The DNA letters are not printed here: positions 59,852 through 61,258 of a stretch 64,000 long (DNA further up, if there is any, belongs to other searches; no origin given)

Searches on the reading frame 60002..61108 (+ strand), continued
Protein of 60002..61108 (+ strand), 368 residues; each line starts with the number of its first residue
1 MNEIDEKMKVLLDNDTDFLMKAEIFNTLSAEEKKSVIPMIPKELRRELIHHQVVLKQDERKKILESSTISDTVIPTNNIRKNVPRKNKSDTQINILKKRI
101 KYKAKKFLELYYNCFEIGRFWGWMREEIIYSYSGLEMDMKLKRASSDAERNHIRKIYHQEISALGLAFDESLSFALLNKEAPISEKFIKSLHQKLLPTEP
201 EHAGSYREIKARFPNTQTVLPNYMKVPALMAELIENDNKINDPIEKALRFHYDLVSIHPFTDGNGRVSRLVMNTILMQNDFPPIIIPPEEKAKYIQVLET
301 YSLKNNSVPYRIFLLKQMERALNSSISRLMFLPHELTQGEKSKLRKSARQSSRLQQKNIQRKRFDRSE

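Call 77: find_homologous_proteins(query=P0138, max_evalue=1e-20)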
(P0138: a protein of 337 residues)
Query P0138 (337 aa): 209 proteins with E <= 1e-20 among 1646 candidates; the best 120 are listed.
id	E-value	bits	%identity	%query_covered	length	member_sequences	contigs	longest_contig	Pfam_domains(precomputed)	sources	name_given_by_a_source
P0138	8.5e-223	756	100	100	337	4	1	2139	PF02661.24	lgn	-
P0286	1.1e-163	562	74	98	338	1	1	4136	PF02661.24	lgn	-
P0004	1.0e-62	231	42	93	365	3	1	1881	PF02661.24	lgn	-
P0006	2.1e-59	220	37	95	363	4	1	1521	PF02661.24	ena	-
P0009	2.8e-57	213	37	95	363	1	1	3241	PF02661.24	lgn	-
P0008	2.1e-56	210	37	95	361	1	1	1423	PF02661.24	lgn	-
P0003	5.0e-56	209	44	70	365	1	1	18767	PF02661.24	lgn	-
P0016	6.6e-35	139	39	61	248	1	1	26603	PF02661.24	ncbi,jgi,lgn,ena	ncbi:MAG: Fic family protein [Candidatus Paceibacterota bacterium]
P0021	1.5e-34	138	38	61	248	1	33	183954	PF02661.24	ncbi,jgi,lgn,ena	jgi:Fic family protein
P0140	5.7e-34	136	39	67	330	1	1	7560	PF00376.30,PF13411.13,PF02661.24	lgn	-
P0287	1.6e-33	135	39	61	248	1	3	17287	PF02661.24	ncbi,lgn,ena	-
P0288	1.9e-33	134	39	59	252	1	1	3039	PF02661.24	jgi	jgi:Fic family protein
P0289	6.1e-33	133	39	59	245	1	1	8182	PF02661.24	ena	-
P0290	6.6e-33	133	38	61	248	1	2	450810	PF02661.24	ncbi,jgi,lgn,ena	ncbi:MAG: Fic family protein [Candidatus Paceibacterota bacterium]|jgi:Fic family protein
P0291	6.6e-32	129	38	59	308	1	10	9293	PF12728.14,PF02661.24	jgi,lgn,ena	jgi:excisionase family DNA binding protein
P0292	1.1e-31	129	38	62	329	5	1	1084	PF00376.30,PF13411.13,PF02661.24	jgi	jgi:Fic family protein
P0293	1.3e-31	128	37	61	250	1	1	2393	PF02661.24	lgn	-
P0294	1.4e-31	128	39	61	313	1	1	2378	PF12728.14,PF02661.24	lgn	-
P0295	2.2e-31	128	37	60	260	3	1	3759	PF02661.24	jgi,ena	-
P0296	5.8e-31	126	36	66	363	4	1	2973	PF00376.30,PF13411.13,PF02661.24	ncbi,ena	-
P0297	7.1e-31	126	35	68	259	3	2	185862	PF02661.24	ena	-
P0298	8.5e-31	126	37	58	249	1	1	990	PF02661.24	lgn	-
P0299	1.3e-30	125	38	61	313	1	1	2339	PF12728.14,PF02661.24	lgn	-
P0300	1.6e-30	125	34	63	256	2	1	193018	PF02661.24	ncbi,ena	-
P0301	1.8e-30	125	37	58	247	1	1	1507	PF02661.24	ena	-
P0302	2.0e-30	125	36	60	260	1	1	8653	PF02661.24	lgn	-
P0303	3.7e-30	124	36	61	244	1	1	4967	PF02661.24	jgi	jgi:Fic family protein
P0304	4.6e-30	123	39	59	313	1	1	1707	PF12728.14,PF02661.24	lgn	-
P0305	5.3e-30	123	39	59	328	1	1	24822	PF00376.30,PF13411.13,PF02661.24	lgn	-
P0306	6.2e-30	123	37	61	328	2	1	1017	PF00376.30,PF13411.13,PF02661.24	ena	-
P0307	7.9e-30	123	38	59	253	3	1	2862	PF02661.24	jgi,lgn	jgi:Fic family protein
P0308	8.6e-30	122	37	63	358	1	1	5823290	PF00376.30,PF13411.13,PF02661.24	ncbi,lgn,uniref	ncbi:Fic family protein [Rhizobium sp. LjRoot254]|uniref:Fic family protein n=1 Tax=Rhizobium sp. Lj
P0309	8.9e-30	122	38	59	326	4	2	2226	PF00376.30,PF13411.13,PF02661.24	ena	-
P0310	1.4e-29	122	36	70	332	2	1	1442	PF00376.30,PF13411.13,PF02661.24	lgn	-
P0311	2.1e-29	121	37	59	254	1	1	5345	PF02661.24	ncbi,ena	-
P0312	2.4e-29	121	38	59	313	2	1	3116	PF12728.14,PF02661.24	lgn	-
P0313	2.6e-29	121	35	65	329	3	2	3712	PF00376.30,PF13411.13,PF02661.24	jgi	jgi:Fic family protein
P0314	3.2e-29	121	37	59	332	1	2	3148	PF00376.30,PF13411.13,PF02661.24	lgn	-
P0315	3.6e-29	120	38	62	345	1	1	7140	PF00376.30,PF13411.13,PF02661.24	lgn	-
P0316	3.9e-29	120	38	59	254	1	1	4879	PF02661.24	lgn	-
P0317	4.9e-29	120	39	59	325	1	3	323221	PF00376.30,PF13411.13,PF02661.24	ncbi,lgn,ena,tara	tara:strand:+ start:38734 stop:39711 length:978 start_codon:yes stop_codon:yes gene_type:complete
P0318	9.4e-29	119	38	59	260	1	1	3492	PF02661.24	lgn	-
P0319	1.0e-28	119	35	61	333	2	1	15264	PF13411.13,PF02661.24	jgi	jgi:Fic family protein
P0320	1.3e-28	119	39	60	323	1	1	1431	PF00376.30,PF13411.13,PF02661.24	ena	-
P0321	1.7e-28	118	37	59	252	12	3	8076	PF02661.24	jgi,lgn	-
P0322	2.1e-28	118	36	64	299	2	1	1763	PF12728.14,PF02661.24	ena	-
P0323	2.2e-28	118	36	59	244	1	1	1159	PF02661.24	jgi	-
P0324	2.3e-28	118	37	63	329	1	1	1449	PF00376.30,PF13411.13,PF02661.24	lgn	-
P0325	2.6e-28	118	38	59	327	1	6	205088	PF00376.30,PF13411.13,PF02661.24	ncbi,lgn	-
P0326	3.8e-28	117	37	59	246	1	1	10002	PF02661.24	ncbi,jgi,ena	ncbi:MAG: Fic family protein [Candidatus Babeliales bacterium]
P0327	3.9e-28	117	38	59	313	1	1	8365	PF12728.14,PF02661.24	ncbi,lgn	-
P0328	5.1e-28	117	38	59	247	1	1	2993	PF02661.24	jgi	jgi:Fic family protein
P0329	7.5e-28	116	37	59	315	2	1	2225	PF12728.14,PF02661.24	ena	-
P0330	8.0e-28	116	36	59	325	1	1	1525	PF00376.30,PF13411.13,PF02661.24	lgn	-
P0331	8.7e-28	116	37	59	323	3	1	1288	PF00376.30,PF13411.13,PF02661.24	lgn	-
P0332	1.0e-27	116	38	59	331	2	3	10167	PF00376.30,PF13411.13,PF02661.24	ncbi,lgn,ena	-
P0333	1.2e-27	115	36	59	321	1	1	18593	PF13411.13,PF02661.24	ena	-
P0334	1.3e-27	115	38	60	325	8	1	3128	PF00376.30,PF13411.13,PF02661.24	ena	-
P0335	1.6e-27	115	38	62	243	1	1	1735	PF02661.24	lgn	-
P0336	1.6e-27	115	39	59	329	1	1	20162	PF00376.30,PF13411.13,PF02661.24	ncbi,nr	ncbi:MAG: Fic family protein [Rickettsiales bacterium]|nr:Fic family protein [Rickettsiales bacteriu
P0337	2.4e-27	114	36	59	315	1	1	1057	PF12728.14,PF02661.24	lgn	-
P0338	3.5e-27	114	37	62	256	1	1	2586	PF02661.24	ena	-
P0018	3.9e-27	114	35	68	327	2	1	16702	PF00376.30,PF13411.13,PF02661.24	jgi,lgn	jgi:Fic family protein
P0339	4.5e-27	113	39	59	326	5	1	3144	PF00376.30,PF13411.13,PF02661.24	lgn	-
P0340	5.1e-27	113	36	59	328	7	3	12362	PF00376.30,PF13411.13,PF02661.24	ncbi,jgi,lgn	jgi:Fic family protein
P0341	5.5e-27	113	34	58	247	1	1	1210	PF02661.24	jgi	jgi:Fic family protein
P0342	5.5e-27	113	35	60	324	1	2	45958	PF13411.13,PF02661.24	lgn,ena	-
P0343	5.8e-27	113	36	61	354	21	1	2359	PF00376.30,PF13411.13,PF02661.24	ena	-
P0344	6.9e-27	113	37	63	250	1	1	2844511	PF02661.24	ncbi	-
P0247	7.7e-27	113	37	57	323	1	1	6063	PF00376.30,PF13411.13,PF02661.24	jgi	jgi:fido (protein-threonine AMPylation protein)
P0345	7.7e-27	113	36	59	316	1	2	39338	PF12728.14,PF02661.24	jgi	-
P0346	8.2e-27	113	33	61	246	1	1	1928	PF02661.24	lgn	-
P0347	8.8e-27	113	35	62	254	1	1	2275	PF02661.24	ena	-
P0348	1.0e-26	112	33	61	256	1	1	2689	PF02661.24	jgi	jgi:Fic family protein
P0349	1.0e-26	112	36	60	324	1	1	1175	PF13411.13,PF02661.24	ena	-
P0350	1.1e-26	112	35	59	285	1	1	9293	PF02661.24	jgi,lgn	jgi:Fic family protein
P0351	1.2e-26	112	35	60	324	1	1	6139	PF13411.13,PF02661.24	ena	-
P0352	1.7e-26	112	36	61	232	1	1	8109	PF02661.24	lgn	-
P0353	2.3e-26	111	37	59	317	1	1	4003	PF12728.14,PF02661.24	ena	-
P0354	2.4e-26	111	33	60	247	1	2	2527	PF02661.24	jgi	jgi:Fic family protein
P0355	2.4e-26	111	37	59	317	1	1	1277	PF12728.14,PF02661.24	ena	-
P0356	2.6e-26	111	35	59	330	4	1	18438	PF00376.30,PF13411.13,PF02661.24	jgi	jgi:Fic family protein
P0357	2.6e-26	111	37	59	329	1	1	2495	PF00376.30,PF13411.13,PF02661.24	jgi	jgi:Fic family protein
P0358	2.8e-26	111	37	59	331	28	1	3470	PF00376.30,PF13411.13,PF02661.24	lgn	-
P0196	3.5e-26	111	32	66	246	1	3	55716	PF02661.24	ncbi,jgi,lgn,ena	jgi:Fic family protein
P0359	3.9e-26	110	36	61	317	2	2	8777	PF12728.14,PF02661.24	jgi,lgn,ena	-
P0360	4.2e-26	110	38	59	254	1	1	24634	PF02661.24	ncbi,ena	-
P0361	6.3e-26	110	34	60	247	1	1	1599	PF02661.24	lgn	-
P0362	6.5e-26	110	37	59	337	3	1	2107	PF00376.30,PF13411.13,PF02661.24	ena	-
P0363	7.2e-26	110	35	59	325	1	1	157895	PF13411.13,PF02661.24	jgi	jgi:Fic family protein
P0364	7.2e-26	110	36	59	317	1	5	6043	PF12728.14,PF02661.24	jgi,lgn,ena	-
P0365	7.4e-26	109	37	59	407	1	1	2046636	PF00376.30,PF13411.13,PF02661.24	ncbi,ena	-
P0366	7.5e-26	109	36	59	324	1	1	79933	PF00376.30,PF13411.13,PF02661.24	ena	-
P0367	7.5e-26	109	36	59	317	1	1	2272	PF12728.14,PF02661.24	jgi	-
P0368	7.7e-26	109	36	59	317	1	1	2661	PF12728.14,PF02661.24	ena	-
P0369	7.8e-26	109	35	64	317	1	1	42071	PF12728.14,PF02661.24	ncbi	-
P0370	7.9e-26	109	36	59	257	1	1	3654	PF02661.24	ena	-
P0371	1.0e-25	109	36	59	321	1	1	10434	PF02661.24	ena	-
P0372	1.0e-25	109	39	49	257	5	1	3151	PF12728.14,PF02661.24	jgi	-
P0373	1.1e-25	109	38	60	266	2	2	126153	PF02661.24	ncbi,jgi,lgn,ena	jgi:Fic family protein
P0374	1.4e-25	109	38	59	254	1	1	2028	PF02661.24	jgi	jgi:Fic family protein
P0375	1.4e-25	109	35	61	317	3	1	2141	PF12728.14,PF02661.24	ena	-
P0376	1.5e-25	109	35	59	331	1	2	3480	PF00376.30,PF13411.13,PF02661.24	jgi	jgi:Fic family protein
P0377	1.6e-25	108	36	59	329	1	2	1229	PF00376.30,PF13411.13,PF02661.24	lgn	-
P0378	1.6e-25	108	36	59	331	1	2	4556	PF00376.30,PF13411.13,PF02661.24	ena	-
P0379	1.6e-25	108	36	59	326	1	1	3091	PF00376.30,PF13411.13,PF02661.24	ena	-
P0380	1.6e-25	108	36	59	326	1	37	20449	PF00376.30,PF13411.13,PF02661.24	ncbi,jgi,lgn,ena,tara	tara:strand:+ start:340 stop:1320 length:981 start_codon:yes stop_codon:yes gene_type:complete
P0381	1.7e-25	108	37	59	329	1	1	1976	PF00376.30,PF13411.13,PF02661.24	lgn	-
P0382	1.8e-25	108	36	62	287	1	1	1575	PF02661.24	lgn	-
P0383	2.2e-25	108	36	59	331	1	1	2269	PF00376.30,PF13411.13,PF02661.24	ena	-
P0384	2.3e-25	108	36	59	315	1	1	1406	PF12728.14,PF02661.24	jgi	jgi:excisionase family DNA binding protein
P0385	2.4e-25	108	35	61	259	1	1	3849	PF02661.24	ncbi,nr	ncbi:MAG: Fic family protein [Candidatus Taylorbacteria bacterium]|nr:Fic family protein [Candidatus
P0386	2.4e-25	108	36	59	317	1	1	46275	PF12728.14,PF02661.24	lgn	-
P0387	2.5e-25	108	37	59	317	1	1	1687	PF12728.14,PF02661.24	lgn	-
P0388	2.6e-25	108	36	59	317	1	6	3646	PF12728.14,PF02661.24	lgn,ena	-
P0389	3.1e-25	107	36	59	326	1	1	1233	PF00376.30,PF13411.13,PF02661.24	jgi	jgi:Fic family protein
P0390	3.1e-25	107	37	59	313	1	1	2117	PF12728.14,PF02661.24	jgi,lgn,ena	-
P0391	3.8e-25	107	35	59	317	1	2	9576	PF12728.14,PF02661.24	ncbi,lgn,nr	ncbi:MAG: Fic family protein [Actinobacteria bacterium]|nr:Fic family protein [Actinomycetota bacter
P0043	4.7e-25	107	35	59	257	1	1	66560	PF02661.24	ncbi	ncbi:MAG: Fic family protein [Pseudomonadota bacterium]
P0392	5.0e-25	107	34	59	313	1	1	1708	PF12728.14,PF00376.30,PF02661.24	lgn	-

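Call 78: find_encoding_contigs(protein=P0286, flank=4000, max_places=2)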
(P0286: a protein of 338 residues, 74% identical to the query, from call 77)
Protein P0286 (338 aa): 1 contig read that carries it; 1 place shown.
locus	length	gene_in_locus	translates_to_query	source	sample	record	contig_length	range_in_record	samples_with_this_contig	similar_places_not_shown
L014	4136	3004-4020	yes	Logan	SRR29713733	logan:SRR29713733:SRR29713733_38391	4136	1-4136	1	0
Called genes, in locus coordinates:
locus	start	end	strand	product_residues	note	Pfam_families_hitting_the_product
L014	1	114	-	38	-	?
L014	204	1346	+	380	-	PF01743:PolyA_pol, PF12627:PolyA_pol_RNAbd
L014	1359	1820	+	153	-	-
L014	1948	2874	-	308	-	PF00483:NTP_transferase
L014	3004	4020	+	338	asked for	PF02661:Fic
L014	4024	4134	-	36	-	?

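Call 79: find_encoding_contigs(protein=P0138, flank=3000, max_places=2)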
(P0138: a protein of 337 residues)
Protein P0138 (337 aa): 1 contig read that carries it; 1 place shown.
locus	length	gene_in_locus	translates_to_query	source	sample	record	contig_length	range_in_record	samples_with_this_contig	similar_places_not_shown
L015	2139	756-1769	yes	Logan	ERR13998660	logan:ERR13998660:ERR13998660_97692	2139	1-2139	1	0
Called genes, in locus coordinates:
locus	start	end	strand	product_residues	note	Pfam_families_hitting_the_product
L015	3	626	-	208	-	?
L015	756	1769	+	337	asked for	PF02661:Fic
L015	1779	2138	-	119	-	?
